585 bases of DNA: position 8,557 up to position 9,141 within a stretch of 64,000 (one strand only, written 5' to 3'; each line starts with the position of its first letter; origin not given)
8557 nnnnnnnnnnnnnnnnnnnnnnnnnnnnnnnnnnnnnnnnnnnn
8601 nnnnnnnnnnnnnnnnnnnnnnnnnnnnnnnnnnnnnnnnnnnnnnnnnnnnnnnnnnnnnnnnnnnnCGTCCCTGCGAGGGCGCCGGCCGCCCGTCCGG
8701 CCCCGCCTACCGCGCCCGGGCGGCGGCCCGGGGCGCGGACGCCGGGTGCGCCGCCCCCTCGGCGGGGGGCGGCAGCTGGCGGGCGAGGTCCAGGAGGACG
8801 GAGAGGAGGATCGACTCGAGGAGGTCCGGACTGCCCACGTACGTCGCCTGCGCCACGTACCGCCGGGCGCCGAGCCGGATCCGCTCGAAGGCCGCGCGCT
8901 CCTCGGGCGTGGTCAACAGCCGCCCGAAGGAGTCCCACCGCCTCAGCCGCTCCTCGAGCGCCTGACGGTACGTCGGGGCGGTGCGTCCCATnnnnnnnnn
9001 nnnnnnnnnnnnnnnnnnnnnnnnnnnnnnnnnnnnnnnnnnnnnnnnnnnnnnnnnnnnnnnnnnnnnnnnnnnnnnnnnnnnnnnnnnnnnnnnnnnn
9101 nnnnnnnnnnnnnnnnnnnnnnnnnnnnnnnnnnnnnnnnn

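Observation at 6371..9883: Cassette of an inactivated RecA-like protein, a small helical protein and a degenerate family-B polymerase: a possible archaeal counterpart of an ImuA/ImuB-style mutasome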

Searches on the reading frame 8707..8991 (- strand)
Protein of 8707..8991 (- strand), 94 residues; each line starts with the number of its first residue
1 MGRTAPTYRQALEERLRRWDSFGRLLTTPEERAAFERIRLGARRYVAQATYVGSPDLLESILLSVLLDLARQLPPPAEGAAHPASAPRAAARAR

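Call 3: search_protein_families(library=pfam, proteins=[window:8707-8991:-], max_evalue=1)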
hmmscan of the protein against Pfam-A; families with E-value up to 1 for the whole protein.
window:8707-8991:- (94 aa): 0 families

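Call 4: search_protein_families(library=ncbifam, proteins=[window:8707-8991:-], max_evalue=1)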
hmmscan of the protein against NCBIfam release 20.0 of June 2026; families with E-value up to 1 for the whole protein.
window:8707-8991:- (94 aa): 0 families

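Call 17: search_solved_structures(query=window:8707-8991:-, max_evalue=10)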
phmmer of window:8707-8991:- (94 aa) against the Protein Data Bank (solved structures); distinct sequences matched with E-value up to 10: 0.

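Call 18: find_homologous_proteins(query=window:8707-8991:-)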
Query window:8707-8991:- (94 aa): 255 proteins with E <= 0.001 among 270 candidates; the best 120 are listed.
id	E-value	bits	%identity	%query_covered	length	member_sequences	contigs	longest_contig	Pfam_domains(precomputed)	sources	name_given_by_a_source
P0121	9.1e-52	191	100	100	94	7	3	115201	PF26485.1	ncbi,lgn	-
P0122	1.3e-40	155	97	80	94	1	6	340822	PF26485.1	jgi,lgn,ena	jgi:hypothetical protein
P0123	9.0e-40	152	95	78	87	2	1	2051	PF26485.1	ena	-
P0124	2.4e-38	148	93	78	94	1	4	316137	PF26485.1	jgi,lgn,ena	jgi:hypothetical protein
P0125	4.8e-37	144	82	99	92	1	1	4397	PF26485.1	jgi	jgi:hypothetical protein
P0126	5.1e-37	144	82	95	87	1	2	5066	PF26485.1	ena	-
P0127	8.4e-37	143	82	90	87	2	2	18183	PF26485.1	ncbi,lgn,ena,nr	ncbi:MAG TPA: hypothetical protein VFG07_09785 [Thermoplasmata archaeon]|nr:hypothetical protein [Th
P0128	1.2e-36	142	80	94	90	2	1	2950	PF26485.1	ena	-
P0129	1.6e-36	142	83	89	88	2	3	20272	PF26485.1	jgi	-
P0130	1.8e-36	142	82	94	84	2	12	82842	PF26485.1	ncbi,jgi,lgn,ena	jgi:hypothetical protein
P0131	4.0e-36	141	82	88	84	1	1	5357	PF26485.1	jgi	jgi:hypothetical protein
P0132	6.7e-36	140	77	98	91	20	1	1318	PF26485.1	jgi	-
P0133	9.9e-36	139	81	88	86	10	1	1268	PF26485.1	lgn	-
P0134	1.2e-35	139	77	94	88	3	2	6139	PF26485.1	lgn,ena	-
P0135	1.4e-35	139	79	90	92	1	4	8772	PF26485.1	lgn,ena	-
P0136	1.8e-35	139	78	93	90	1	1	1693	PF26485.1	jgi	-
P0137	1.8e-35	139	76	95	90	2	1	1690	PF26485.1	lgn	-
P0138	2.0e-35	138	81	86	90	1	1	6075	PF26485.1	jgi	jgi:hypothetical protein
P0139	2.2e-35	138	88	79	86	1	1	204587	PF26485.1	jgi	jgi:hypothetical protein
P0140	2.5e-35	138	89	79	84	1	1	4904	PF26485.1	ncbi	-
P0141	3.1e-35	138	82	93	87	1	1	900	PF26485.1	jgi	-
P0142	3.1e-35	138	86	81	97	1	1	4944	PF26485.1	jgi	jgi:hypothetical protein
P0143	4.1e-35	137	82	90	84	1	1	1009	PF26485.1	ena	-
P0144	5.7e-35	137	76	93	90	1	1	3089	PF26485.1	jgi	jgi:hypothetical protein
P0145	7.4e-35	137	78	93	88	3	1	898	PF26485.1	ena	-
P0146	8.6e-35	136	79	98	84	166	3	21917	PF26485.1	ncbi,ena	-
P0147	8.8e-35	136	75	97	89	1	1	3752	PF26485.1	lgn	-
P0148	1.0e-34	136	81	86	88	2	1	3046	PF26485.1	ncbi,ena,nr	ncbi:MAG TPA: hypothetical protein VN180_12535 [Acidimicrobiia bacterium]|nr:hypothetical protein [A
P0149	1.1e-34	136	77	100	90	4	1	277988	PF26485.1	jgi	jgi:hypothetical protein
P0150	1.1e-34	136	86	78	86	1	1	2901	PF26485.1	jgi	jgi:hypothetical protein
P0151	1.3e-34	136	80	94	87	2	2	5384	PF26485.1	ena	-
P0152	1.4e-34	136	77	90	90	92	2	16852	PF26485.1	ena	-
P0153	1.6e-34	136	77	98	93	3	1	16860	PF26485.1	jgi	jgi:hypothetical protein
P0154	1.6e-34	136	79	89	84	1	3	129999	PF26485.1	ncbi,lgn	-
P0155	1.9e-34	135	87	80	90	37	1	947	PF26485.1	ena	-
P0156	1.9e-34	135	82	78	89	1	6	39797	PF26485.1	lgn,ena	-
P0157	2.1e-34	135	86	79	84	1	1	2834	PF26485.1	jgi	jgi:hypothetical protein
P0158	2.3e-34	135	76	86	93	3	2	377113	PF26485.1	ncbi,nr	ncbi:MAG: hypothetical protein L3J95_02480 [Thermoplasmata archaeon]|nr:hypothetical protein [Thermo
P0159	2.8e-34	135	76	95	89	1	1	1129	PF26485.1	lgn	-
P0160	2.9e-34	135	73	99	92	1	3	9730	PF26485.1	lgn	-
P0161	3.1e-34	135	73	99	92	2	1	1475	PF26485.1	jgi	-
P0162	3.9e-34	134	81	84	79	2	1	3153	PF26485.1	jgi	jgi:hypothetical protein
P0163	4.4e-34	134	84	82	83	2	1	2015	PF26485.1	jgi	-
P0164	4.7e-34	134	81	91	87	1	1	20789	PF26485.1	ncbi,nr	ncbi:MAG TPA: hypothetical protein VEY07_08350 [Thermoplasmata archaeon]|nr:hypothetical protein [Th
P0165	5.5e-34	134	90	74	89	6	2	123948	PF26485.1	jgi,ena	jgi:hypothetical protein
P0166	5.7e-34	134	85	80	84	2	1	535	PF26485.1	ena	-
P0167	6.0e-34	134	86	79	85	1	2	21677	PF26485.1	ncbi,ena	-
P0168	6.0e-34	134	77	94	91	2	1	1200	PF26485.1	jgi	jgi:hypothetical protein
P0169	8.8e-34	133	73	99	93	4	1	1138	PF26485.1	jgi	jgi:hypothetical protein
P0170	9.0e-34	133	77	87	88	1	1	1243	PF26485.1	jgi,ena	-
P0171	9.2e-34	133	75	94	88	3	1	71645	PF26485.1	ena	-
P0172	9.2e-34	133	81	88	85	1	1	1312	PF26485.1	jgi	jgi:hypothetical protein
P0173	1.1e-33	133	82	82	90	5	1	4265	PF26485.1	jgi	jgi:hypothetical protein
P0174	1.1e-33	133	77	94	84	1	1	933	PF26485.1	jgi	jgi:hypothetical protein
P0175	1.7e-33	132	78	93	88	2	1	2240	PF26485.1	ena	-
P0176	1.8e-33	132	81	78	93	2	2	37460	PF26485.1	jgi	jgi:hypothetical protein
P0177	1.9e-33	132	75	90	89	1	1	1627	PF26485.1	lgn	-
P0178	2.6e-33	132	84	79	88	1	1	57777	PF26485.1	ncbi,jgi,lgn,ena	-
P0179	2.7e-33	132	82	84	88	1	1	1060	PF26485.1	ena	-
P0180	2.8e-33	132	84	59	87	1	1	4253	PF26485.1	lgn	-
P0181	3.4e-33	131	84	79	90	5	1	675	PF26485.1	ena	-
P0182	3.7e-33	131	78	86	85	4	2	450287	PF26485.1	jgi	-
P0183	4.4e-33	131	89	60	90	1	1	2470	PF26485.1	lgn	-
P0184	4.4e-33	131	76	93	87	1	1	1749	PF26485.1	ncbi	-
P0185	4.8e-33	131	79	90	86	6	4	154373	PF26485.1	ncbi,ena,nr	ncbi:MAG TPA: hypothetical protein VMG99_08200 [Thermoplasmata archaeon]|nr:hypothetical protein [Th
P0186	5.3e-33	131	75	89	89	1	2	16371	PF26485.1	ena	-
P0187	6.5e-33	130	75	90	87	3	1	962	PF26485.1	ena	-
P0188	7.1e-33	130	75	89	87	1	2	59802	PF26485.1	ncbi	-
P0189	7.2e-33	130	81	90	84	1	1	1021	PF26485.1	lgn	-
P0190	9.0e-33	130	79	87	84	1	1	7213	PF26485.1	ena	-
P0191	1.2e-32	130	83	80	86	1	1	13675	PF26485.1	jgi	jgi:hypothetical protein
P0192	1.2e-32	130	76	98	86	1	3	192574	PF26485.1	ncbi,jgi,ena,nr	ncbi:MAG TPA: hypothetical protein VMG99_07200 [Thermoplasmata archaeon]|jgi:hypothetical protein|nr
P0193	1.4e-32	129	85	72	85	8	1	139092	PF26485.1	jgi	jgi:hypothetical protein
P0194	1.5e-32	129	81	80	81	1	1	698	PF26485.1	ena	-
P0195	1.7e-32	129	82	78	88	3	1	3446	PF26485.1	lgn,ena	-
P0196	2.0e-32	129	85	79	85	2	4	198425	PF26485.1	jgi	-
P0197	2.1e-32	129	83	82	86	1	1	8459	PF26485.1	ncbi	-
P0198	2.2e-32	129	82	79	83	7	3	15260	PF26485.1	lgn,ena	-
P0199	2.2e-32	129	77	87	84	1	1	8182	PF26485.1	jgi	-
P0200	3.1e-32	128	77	87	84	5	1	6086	PF26485.1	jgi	-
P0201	3.2e-32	128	76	90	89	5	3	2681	PF26485.1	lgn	-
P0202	3.2e-32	128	77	88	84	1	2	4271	PF26485.1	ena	-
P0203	3.6e-32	128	87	74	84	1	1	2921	PF26485.1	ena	-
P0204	3.7e-32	128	84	60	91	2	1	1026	PF26485.1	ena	-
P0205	3.9e-32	128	78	86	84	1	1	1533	PF26485.1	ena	-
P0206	4.2e-32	128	85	78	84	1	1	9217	PF26485.1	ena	-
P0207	5.1e-32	128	94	69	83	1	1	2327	PF26485.1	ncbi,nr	ncbi:MAG TPA: hypothetical protein VGV89_00930, partial [Thermoplasmata archaeon]|nr:hypothetical pr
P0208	5.3e-32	128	81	82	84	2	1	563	PF26485.1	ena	-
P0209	5.5e-32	128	77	88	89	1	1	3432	PF26485.1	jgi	jgi:hypothetical protein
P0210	5.5e-32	128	80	85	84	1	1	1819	PF26485.1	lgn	-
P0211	5.6e-32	127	87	74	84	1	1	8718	PF26485.1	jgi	jgi:hypothetical protein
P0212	5.9e-32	127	73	98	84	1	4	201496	PF26485.1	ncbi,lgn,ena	-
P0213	6.7e-32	127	87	74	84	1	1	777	PF26485.1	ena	-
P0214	6.8e-32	127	82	59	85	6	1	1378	PF26485.1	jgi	jgi:hypothetical protein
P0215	6.9e-32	127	85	78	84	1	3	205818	PF26485.1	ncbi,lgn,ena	-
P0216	7.0e-32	127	77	86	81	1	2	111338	PF26485.1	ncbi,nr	ncbi:MAG: hypothetical protein L3K09_00465 [Thermoplasmata archaeon]|nr:hypothetical protein [Thermo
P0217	7.6e-32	127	72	96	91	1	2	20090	PF26485.1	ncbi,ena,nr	ncbi:MAG TPA: hypothetical protein VLX64_02745 [Thermoplasmata archaeon]|nr:hypothetical protein [Th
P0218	7.7e-32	127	80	80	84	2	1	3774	PF26485.1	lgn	-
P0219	7.9e-32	127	76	88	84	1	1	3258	PF26485.1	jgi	-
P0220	8.4e-32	127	78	90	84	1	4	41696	PF26485.1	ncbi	-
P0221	8.7e-32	127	86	74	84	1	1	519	PF26485.1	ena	-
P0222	9.2e-32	127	87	74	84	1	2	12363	PF26485.1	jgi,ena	-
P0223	9.3e-32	127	84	78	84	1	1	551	PF26485.1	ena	-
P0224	9.8e-32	127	84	79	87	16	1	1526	PF26485.1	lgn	-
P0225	1.1e-31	127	87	74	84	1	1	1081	PF26485.1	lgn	-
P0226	1.1e-31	126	75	88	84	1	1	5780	PF26485.1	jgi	jgi:hypothetical protein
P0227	1.2e-31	126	80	80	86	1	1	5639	PF26485.1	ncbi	-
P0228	1.2e-31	126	75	88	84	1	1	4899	PF26485.1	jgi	jgi:hypothetical protein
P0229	1.2e-31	126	84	78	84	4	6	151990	PF26485.1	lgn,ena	-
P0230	1.2e-31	126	78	83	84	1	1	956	PF26485.1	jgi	-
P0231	1.3e-31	126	80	59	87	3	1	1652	PF26485.1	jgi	jgi:hypothetical protein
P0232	1.3e-31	126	84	78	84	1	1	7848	PF26485.1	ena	-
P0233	1.5e-31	126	84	78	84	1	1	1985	PF26485.1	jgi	jgi:hypothetical protein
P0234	1.5e-31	126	78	85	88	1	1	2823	PF26485.1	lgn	-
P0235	1.6e-31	126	77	86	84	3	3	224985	PF26485.1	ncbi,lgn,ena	-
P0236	1.6e-31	126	84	59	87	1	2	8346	PF26485.1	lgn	-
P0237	1.7e-31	126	84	78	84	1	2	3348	PF26485.1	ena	-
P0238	1.7e-31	126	81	80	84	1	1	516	PF26485.1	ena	-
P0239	1.8e-31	126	82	78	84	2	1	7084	PF26485.1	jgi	jgi:hypothetical protein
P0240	1.8e-31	126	81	82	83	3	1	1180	PF26485.1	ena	-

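Call 20: find_encoding_contigs(protein=P0121, flank=6000, max_places=4)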
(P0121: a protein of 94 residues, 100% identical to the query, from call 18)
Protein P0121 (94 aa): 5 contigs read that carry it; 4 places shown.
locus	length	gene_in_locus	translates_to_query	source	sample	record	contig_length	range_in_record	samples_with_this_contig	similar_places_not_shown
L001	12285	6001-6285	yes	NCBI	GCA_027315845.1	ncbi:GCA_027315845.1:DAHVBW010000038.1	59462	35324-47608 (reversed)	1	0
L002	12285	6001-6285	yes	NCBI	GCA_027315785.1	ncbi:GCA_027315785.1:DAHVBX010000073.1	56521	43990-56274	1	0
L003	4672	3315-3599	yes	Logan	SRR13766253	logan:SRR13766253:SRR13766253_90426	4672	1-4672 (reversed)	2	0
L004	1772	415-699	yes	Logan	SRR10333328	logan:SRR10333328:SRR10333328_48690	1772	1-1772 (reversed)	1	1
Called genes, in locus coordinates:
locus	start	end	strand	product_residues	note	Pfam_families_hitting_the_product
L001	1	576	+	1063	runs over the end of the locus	PF10282:Lactonase (faint)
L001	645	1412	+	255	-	PF00925:GTP_cyclohydro2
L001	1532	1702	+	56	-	-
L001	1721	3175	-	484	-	PF14691:Fer4_20, PF00890:FAD_binding_2 (weak), PF01266:DAO, PF03486:HI0933_like (weak), PF07992:Pyr_redox_2, PF12831:FAD_oxidored (weak), PF13450:NAD_binding_8, PF01593:Amino_oxidase (weak), +3 more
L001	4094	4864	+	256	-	PF01904:DUF72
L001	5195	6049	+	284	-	PF08423:Rad51 (faint)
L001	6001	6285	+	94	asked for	PF26485:DUF8156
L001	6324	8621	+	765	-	PF00136:DNA_pol_B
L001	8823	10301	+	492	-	-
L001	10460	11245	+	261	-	PF00583:Acetyltransf_1, PF13508:Acetyltransf_7, PF13527:Acetyltransf_9 (weak), PF13673:Acetyltransf_10, PF08445:FR47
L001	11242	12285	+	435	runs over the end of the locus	-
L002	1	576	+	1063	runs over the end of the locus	PF10282:Lactonase (faint)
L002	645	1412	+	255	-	PF00925:GTP_cyclohydro2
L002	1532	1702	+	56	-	-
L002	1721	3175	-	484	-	PF14691:Fer4_20, PF00890:FAD_binding_2 (weak), PF01266:DAO, PF03486:HI0933_like (weak), PF07992:Pyr_redox_2, PF12831:FAD_oxidored (weak), PF13450:NAD_binding_8, PF01593:Amino_oxidase (weak), +3 more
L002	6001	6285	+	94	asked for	PF26485:DUF8156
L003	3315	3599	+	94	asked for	PF26485:DUF8156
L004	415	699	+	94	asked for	PF26485:DUF8156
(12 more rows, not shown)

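Call 21: find_encoding_contigs(protein=P0158, flank=6000, max_places=3)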
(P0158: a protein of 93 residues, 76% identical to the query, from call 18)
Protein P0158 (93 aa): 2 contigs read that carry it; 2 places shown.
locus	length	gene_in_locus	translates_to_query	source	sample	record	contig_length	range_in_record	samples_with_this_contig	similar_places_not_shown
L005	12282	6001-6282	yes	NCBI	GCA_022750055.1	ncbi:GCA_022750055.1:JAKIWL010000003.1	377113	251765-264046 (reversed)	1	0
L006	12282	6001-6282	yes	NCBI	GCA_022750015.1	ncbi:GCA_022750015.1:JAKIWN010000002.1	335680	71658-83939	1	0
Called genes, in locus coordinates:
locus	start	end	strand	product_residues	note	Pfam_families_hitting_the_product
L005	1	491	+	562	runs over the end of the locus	PF03814:KdpA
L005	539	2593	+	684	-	PF00122:E1-E2_ATPase, PF00702:Hydrolase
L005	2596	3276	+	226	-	PF02669:KdpC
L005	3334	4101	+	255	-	PF01904:DUF72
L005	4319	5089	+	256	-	-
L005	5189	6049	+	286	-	-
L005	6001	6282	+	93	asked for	PF26485:DUF8156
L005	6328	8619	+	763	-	PF00136:DNA_pol_B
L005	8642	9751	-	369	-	-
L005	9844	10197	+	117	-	PF00903:Glyoxalase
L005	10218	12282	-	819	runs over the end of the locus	PF00801:PKD (faint)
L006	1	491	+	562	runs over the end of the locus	PF03814:KdpA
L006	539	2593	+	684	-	PF00122:E1-E2_ATPase, PF00702:Hydrolase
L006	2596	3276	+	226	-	PF02669:KdpC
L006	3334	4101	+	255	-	PF01904:DUF72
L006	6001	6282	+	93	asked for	PF26485:DUF8156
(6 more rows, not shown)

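Call 34: predict_structure(alignment_id=A2)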
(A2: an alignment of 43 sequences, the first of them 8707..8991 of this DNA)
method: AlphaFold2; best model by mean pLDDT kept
length: 94 residues; sequences in the alignment: 43
mean_pLDDT: 71.2   pTM: 0.47
mean pLDDT of the five models: 71.2, 70.2, 67.6, 67.0, 65.7
residues with pLDDT >= 90: 2; 70-90: 56; 50-70: 26; < 50: 10
segments of 3 or more residues with pLDDT < 50: 80-82, 85-87, 92-94
pLDDT, mean of each block of 10 residues (from residue 1): 72 83 87 85 71 64 74 66 49 47
secondary structure, 60 per line:
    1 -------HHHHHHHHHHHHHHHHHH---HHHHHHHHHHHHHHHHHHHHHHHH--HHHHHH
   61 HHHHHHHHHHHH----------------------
elements in order: H8-25 H29-52 H55-72

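Call 52: fold_search(model_id=the predicted structure, library=pdb)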
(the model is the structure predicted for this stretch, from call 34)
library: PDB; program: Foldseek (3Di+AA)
matches with E <= 10: 48; with E <= 0.001: 0
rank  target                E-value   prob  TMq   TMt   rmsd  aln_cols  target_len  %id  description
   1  7k3h_B                2.3e+00  0.12  0.30  0.31   7.6        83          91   14  Crystal structure of deep network hallucinated protein 0217 (released 2021-12-22)
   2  4fzo_A                3.4e+00  0.10  0.31  0.34   8.0        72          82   21  Crystal Structure of the apo-form uranyl binding protein (released 2013-12-11)
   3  4l5l_A                3.4e+00  0.08  0.29  0.14   9.2        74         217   24  Crystal structure of 26 kDa GST of Clonorchis sinensis in P212121 symmetry (released 2013-09-04)
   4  4fzp_A                3.7e+00  0.07  0.28  0.31   8.5        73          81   20  Crystal Structure of the uranyl binding protein complexed with uranyl (released 2013-12-11)
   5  4h6i_A                3.9e+00  0.08  0.28  0.33   9.5        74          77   12  Crystal Structure of Staphylococcal Complement Inhibitor SCIN-B (released 2012-12-19)
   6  2y3d_A                4.1e+00  0.06  0.23  0.21  15.2        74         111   19  Zn-bound form of Cupriavidus metallidurans CH34 CnrXs (released 2011-03-30)
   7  3dpj_B                4.4e+00  0.20  0.38  0.21   4.9        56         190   18  The crystal structure of a TetR transcription regulator from Silicibacter pomeroyi DSS (released 2008-09-02)
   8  7sh3_A                4.7e+00  0.12  0.33  0.44   6.1        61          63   20  Crystal Structure of a VirB8-like Protein of Type IV Secretion System from Rickettsia typhi in Complex with a Syntheti (released 2021-10-20)
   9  4l5o_A                4.7e+00  0.07  0.29  0.14   9.3        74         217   24  Crystal structure of 26 kDa GST D26H mutant of Clonorchis sinensis (released 2013-09-11)
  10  9hsa_MODEL_1_A        5.0e+00  0.18  0.41  0.38   5.0        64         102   19  Solution structure of X55, a computationally designed protein (released 2025-04-23)
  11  6gow_E                5.4e+00  0.20  0.43  0.38   5.1        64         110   17  Crystal structure of the flagellin-FliS complex from Bacillus subtilis crystallized in spacegroup P22121 (released 2018-08-29)
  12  8b3z_E                5.4e+00  0.14  0.40  0.46   5.1        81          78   14  SigE N-terminal Domain (released 2023-08-23)
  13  8tm9_A                5.4e+00  0.13  0.38  0.19   7.7        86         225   19  Computationally designed tunable C2 symmetric tandem repeat homodimer, D_3_633_8x bound to peptide (released 2024-12-11)
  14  8tlp_B                5.7e+00  0.18  0.40  0.19   4.4        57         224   21  Computationally designed tunable C2 symmetric tandem repeat homodimer, D_3_633_8x without peptide (released 2024-12-11)
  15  4wfd_B                6.1e+00  0.04  0.24  0.23   7.3        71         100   17  Structure of the Rrp6-Rrp47-Mtr4 interaction (released 2014-10-29)
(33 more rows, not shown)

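Call 66: search_protein_families(library=padloc, proteins=[window:8707-8991:-], max_evalue=0.01)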
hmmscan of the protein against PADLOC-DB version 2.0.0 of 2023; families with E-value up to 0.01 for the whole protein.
window:8707-8991:- (94 aa): 0 families

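Call 70: search_protein_families(library=pfam, proteins=[L005:4319-5089:+], max_evalue=0.001)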
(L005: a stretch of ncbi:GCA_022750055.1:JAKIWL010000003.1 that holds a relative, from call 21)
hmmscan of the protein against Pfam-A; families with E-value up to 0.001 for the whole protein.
L005:4319-5089:+ (256 aa): 0 families
